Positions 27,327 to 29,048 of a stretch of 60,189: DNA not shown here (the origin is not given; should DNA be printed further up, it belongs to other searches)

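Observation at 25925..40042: TetR-gated 14-gene locus joining a sugar-type module to a CoA-thioester module and a TRAP importer: candidate uncharacterised catabolic pathway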

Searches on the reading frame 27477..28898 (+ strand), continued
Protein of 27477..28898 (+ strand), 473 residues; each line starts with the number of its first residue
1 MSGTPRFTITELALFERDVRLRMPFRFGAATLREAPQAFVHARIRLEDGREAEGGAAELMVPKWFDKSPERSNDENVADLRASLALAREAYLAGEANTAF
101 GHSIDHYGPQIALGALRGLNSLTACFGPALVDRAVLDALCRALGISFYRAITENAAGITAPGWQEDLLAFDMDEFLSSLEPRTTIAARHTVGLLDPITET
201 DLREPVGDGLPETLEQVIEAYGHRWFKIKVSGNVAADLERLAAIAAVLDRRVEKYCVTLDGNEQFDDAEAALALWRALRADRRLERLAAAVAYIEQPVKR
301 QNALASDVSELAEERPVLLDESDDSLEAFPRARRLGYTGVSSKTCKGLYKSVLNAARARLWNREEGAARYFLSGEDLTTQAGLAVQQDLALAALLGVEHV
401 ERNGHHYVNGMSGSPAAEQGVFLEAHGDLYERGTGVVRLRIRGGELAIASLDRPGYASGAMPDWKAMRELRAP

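Call 52: fold_search(model_id=the predicted structure, library=pdb)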
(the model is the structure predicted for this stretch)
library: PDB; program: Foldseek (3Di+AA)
matches with E <= 10: 1117; with E <= 0.001: 213
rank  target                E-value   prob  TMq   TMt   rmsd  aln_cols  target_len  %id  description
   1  3fvd_A                9.2e-16  1.00  0.54  0.68   5.9       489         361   18  Crystal structure of a member of enolase superfamily from ROSEOVARIUS NUBINHIBENS ISM complexed with magnesium (released 2009-01-27)
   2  2oqh_C                2.1e-15  1.00  0.55  0.68   6.0       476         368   16  Crystal structure of an isomerase from Streptomyces coelicolor A3(2) (released 2007-02-20)
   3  5xd7                  2.7e-15  1.00  0.54  0.68   5.9       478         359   12  Crystal structure analysis of 3,6-anhydro-L-galactonate cycloisomerase (released 2017-09-27)
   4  3fcp_E                3.2e-15  1.00  0.53  0.68   5.9       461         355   16  Crystal structure of Muconate lactonizing enzyme from Klebsiella pneumoniae (released 2008-12-02)
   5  2qdd_B                3.6e-15  1.00  0.54  0.67   6.3       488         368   16  Crystal structure of a member of enolase superfamily from Roseovarius nubinhibens ISM (released 2007-06-26)
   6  3s5s_B                3.8e-15  1.00  0.58  0.73   5.7       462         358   21  Crystal structure of putative mandelate racemase/muconate lactonizing enzyme (PSI/COM target 200551) from Sorangium ce (released 2011-11-09)
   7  2qdd_A                4.1e-15  1.00  0.51  0.64   7.5       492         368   17  Crystal structure of a member of enolase superfamily from Roseovarius nubinhibens ISM (released 2007-06-26)
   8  2pp1_C                4.9e-15  1.00  0.55  0.64   6.0       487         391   15  Crystal structure of L-talarate/galactarate dehydratase from Salmonella typhimurium LT2 liganded with Mg and L-lyxaroh (released 2007-08-07)
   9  4hnc_A                5.8e-15  1.00  0.56  0.71   5.3       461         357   15  P. putida C92S/K166C/C264S mandelate racemase co-crystallized with benzilic acid (released 2013-10-30)
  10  2ovl_A                5.8e-15  1.00  0.52  0.66   5.9       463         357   16  Crystal structure of a racemase from Streptomyces coelicolor A3(2) (released 2007-03-20)
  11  3fvd_B                5.8e-15  1.00  0.53  0.66   6.7       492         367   18  Crystal structure of a member of enolase superfamily from ROSEOVARIUS NUBINHIBENS ISM complexed with magnesium (released 2009-01-27)
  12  2pp3_A                6.5e-15  1.00  0.56  0.66   5.8       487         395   15  Crystal structure of L-talarate/galactarate dehydratase mutant K197A liganded with Mg and L-glucarate (released 2007-08-07)
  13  3dgb                  6.5e-15  1.00  0.55  0.68   6.5       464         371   18  Crystal structure of muconate lactonizing enzyme from Pseudomonas Fluorescens complexed with muconolactone (released 2009-03-03)
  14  4h1z_C                6.9e-15  1.00  0.55  0.67   6.6       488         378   14  Crystal structure of putative isomerase from Sinorhizobium meliloti, open loop conformation (target EFI-502104) (released 2012-09-26)
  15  1bqg                  6.9e-15  1.00  0.56  0.65   6.2       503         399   16  THE STRUCTURE OF THE D-GLUCARATE DEHYDRATASE PROTEIN FROM PSEUDOMONAS PUTIDA (released 1999-05-18)
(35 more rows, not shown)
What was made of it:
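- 27477..28898 (+): g3 ENO, new long subgroup of the enolase superfamily with an MLE-type catalytic set. Foldseek gives full-length enolase-superfamily matches at 12-21% identity (call 52).
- On Enolase superfamily: Foldseek gives full-length matches at probability 1.0 (call 52).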

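Call 69: search_protein_families(library=ncbifam, proteins=[L004:14149-14976:+, L004:11377-11853:+], max_evalue=0.000001)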
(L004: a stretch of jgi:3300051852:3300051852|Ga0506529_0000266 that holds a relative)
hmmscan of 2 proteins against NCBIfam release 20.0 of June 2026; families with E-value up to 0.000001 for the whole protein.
L004:14149-14976:+ (275 aa): 3 families
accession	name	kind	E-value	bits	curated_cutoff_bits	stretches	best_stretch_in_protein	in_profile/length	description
NF007104.0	PRK09553.1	equivalog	1.8e-43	148.8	313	1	22-271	33-276/282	taurine dioxygenase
NF049937.1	CMthFAOxDecarbScoE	equivalog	8.7e-43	146.5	400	1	20-273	27-288/295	(3R)-3-[(carboxymethyl)amino]fatty acid oxygenase/decarboxylase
NF045815.1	Neo-PentlctneFsynPtlD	equivalog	7.8e-36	123.9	550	1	20-266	28-284/301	neopentalenolactone/pentalenolactone F synthase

L004:11377-11853:+ (158 aa): 6 families
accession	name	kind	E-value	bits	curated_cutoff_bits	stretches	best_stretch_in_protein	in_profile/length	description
TIGR00068.2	glyox_I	equivalog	2.5e-13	50.1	120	0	96-156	86-141/143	lactoylglutathione lyase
NF050075.1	SMU1112c_YaeR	equivalog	3.5e-10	40.2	140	1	16-154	4-125/125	SMU1112c/YaeR family gloxylase I-like metalloprotein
NF007629.0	PRK10291.1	equivalog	1.4e-09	37.9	246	0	95-155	69-126/135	lactoylglutathione lyase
TIGR03081.1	metmalonyl_epim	equivalog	1.7e-09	38.3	114.95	1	17-154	3-129/129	methylmalonyl-CoA epimerase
NF008551.0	PRK11478.1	equivalog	2.6e-09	37.6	148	1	18-154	9-128/129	VOC family protein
NF003152.0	PRK04101.1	equivalog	9.9e-07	29.2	171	0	13-45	2-34/139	metallothiol transferase FosB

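Call 87: search_dna_similar(query=window:27477-28898:+, collection=plasmids, mode=protein, max_evalue=1e-40, max_rows=25)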
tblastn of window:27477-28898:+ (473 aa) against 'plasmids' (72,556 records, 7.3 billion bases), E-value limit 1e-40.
Records with a match: 125; places in all: 126; records where one place covers at least 80% of the query: 116.
Best place of each record, by identity: <60% 125.
By first word of the organism name: Rhizobium 91; Sinorhizobium 18; Haladaptatus 3; Chelatococcus 2; Nitratireductor 2; Natronococcus 2; Pararhizobium 1; Phyllobacterium 1; Azospirillum 1; Paroceanicella 1; and 3 more.
By predicted mobility (MOB-suite, as given by PLSDB): non-mobilizable 80; conjugative 38; mobilizable 7.
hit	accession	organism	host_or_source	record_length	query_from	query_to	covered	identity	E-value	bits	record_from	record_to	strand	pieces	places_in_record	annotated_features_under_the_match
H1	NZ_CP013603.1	Rhizobium sp. N731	Phaseolus vulgaris,Whole ...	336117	5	470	99%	54.4%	2e-115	380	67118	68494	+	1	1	hypothetical protein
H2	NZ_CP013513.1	Rhizobium sp. N1314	Phaseolus vulgaris,Whole ...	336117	5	470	99%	54.4%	2e-115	380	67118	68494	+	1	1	hypothetical protein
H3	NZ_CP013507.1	Rhizobium sp. N1341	Phaseolus vulgaris,Whole ...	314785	5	470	99%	54.4%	2e-114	377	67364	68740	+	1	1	hypothetical protein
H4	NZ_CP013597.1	Rhizobium sp. N741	Phaseolus vulgaris,Whole ...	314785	5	470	99%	54.4%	2e-114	377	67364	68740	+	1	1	hypothetical protein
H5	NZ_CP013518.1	Rhizobium sp. N113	Phaseolus vulgaris,Whole ...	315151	5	470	99%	54.4%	2e-114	377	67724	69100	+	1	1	hypothetical protein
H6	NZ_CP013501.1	Rhizobium esperanzae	Phaseolus vulgaris,Whole ...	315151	5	470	99%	54.4%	2e-114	377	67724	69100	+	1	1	hypothetical protein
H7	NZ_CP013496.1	Rhizobium sp. N621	Phaseolus vulgaris,Whole ...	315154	5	470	99%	54.4%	2e-114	377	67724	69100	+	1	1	hypothetical protein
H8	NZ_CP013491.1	Rhizobium sp. N6212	Phaseolus vulgaris,Whole ...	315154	5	470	99%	54.4%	2e-114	377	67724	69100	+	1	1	hypothetical protein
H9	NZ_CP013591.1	Rhizobium sp. N871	Phaseolus vulgaris,Whole ...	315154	5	470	99%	54.4%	2e-114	377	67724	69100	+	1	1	hypothetical protein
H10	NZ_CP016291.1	Rhizobium leguminosarum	Vavilovia formosa,cell culture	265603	5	470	99%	54.2%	1e-113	375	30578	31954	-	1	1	mandelate racemase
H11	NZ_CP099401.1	Rhizobium sp. Pop5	Phaseolus vulgaris,Cell culture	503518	5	470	99%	54.2%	8e-110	364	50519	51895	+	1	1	mandelate racemase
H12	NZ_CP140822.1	Rhizobium johnstonii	Trifolium pratense,whole organism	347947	5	470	99%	54.1%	1e-114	378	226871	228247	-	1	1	mandelate racemase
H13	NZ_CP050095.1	Rhizobium leguminosarum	Trifolium pratense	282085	5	470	99%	54.1%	3e-114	377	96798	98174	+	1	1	mandelate racemase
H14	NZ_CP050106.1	Rhizobium leguminosarum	Trifolium repens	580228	5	470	99%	54.1%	2e-112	371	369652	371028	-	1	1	mandelate racemase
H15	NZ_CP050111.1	Rhizobium leguminosarum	Trifolium repens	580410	5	470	99%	54.1%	2e-112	371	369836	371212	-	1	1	mandelate racemase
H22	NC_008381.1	Rhizobium johnstonii 3841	-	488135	5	470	99%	53.7%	6e-114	376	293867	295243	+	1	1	mandelate racemase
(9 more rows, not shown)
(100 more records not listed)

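Call 88: get_annotated_region(hit=H22, flank=12000)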
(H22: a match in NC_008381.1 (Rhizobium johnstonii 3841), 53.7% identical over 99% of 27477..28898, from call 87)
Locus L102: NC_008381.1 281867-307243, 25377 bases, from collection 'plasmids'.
description: Rhizobium johnstonii 3841 plasmid pRL10, complete sequence
organism: Rhizobium johnstonii 3841 (NCBI taxid 216596)
taxonomy: Bacteria; Pseudomonadota; Alphaproteobacteria; Hyphomicrobiales; Rhizobiaceae; Rhizobium; Rhizobium johnstonii; Rhizobium johnstonii 3841
host: -; source: -; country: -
typing (MOB-suite, as given by PLSDB): conjugative; replicon rep_cluster_841; relaxase MOBQ; mating-pair formation MPF_T
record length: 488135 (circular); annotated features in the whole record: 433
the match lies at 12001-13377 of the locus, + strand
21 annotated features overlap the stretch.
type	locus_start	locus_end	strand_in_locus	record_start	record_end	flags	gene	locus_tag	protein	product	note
CDS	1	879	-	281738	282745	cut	-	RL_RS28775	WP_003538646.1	LacI family DNA-binding transcriptional regulator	GO:0006351 - DNA-templated transcription [Evidence IEA]; GO:0045892 - negative regulation of DNA-templated ...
CDS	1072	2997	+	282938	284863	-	-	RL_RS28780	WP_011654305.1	ABC transporter substrate-binding protein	-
CDS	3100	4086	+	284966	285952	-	-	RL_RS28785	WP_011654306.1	ABC transporter permease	GO:0055085 - transmembrane transport [Evidence IEA]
CDS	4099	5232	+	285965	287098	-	-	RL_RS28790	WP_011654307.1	ABC transporter permease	-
CDS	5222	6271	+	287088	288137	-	-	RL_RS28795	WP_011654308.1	ABC transporter ATP-binding protein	-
CDS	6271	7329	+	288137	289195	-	-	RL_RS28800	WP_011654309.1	oligopeptide/dipeptide ABC transporter ATP-binding protein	-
CDS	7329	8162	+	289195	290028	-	-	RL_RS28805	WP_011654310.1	5-deoxy-glucuronate isomerase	-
CDS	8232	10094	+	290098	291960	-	-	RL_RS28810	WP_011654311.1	glycosyl hydrolase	-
CDS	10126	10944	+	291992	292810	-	-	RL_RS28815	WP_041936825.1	TIM barrel protein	-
CDS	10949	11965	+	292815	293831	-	-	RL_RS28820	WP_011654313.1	hydroxyacid dehydrogenase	-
CDS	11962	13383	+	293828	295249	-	-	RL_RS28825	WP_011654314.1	mandelate racemase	-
CDS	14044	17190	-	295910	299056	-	-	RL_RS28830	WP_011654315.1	efflux RND transporter permease subunit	-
CDS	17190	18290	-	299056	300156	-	-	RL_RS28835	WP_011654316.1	efflux RND transporter periplasmic adaptor subunit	GO:0006810 - transport [Evidence IEA]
CDS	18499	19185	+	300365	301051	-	-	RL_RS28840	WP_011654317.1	response regulator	GO:0000160 - phosphorelay signal transduction system [Evidence IEA]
CDS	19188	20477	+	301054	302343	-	-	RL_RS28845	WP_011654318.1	ATP-binding protein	-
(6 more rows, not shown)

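Call 89: search_protein_families(library=pfam, proteins=[L102:1072-2997:+, L102:7329-8162:+, L102:8232-10094:+, L102:10126-10944:+, L102:10949-11965:+], max_evalue=0.0001)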
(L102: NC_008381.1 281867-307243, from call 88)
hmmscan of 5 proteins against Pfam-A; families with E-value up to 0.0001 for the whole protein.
L102:1072-2997:+ (641 aa): 1 family
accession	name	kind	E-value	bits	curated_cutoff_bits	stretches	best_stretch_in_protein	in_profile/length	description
PF00496.27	SBP_bac_5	-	7.3e-59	200.2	32.4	1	104-505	1-338/368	Bacterial extracellular solute-binding proteins, family 5 Middle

L102:7329-8162:+ (277 aa): 1 family
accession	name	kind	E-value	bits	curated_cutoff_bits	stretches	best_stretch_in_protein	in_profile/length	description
PF04962.18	KduI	-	2.6e-70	237.2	23.9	1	12-261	14-261/262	KduI/IolB family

L102:8232-10094:+ (620 aa): 1 family
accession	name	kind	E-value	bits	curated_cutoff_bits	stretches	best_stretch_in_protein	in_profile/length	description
PF01229.23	Glyco_hydro_39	-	6e-61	207.1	26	1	6-497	2-462/472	Glycosyl hydrolases family 39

L102:10126-10944:+ (272 aa): 1 family
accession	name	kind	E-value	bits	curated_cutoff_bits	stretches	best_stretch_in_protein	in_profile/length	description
PF01261.30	AP_endonuc_2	-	2.1e-08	34.6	31.1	1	22-265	4-248/249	Xylose isomerase-like TIM barrel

L102:10949-11965:+ (338 aa): 2 families
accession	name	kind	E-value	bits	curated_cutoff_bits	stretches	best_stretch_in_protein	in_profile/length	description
PF02826.25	2-Hacid_dh_C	-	4.8e-50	169.8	25.1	1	121-298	3-178/178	D-isomer specific 2-hydroxyacid dehydrogenase, NAD binding domain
PF01266.30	DAO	-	1.5e-05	25.1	27.9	1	159-311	2-156/353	FAD dependent oxidoreductase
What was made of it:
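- Closest known: Hexuronate isomerase-type pathway. Same: An ENO homologue lies next to KduI/IolB in Rhizobium (calls 88, 89).
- The Rhizobium ENO homologue lies with GH39, KduI/IolB and a 2-hydroxyacid DH (calls 88, 89).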
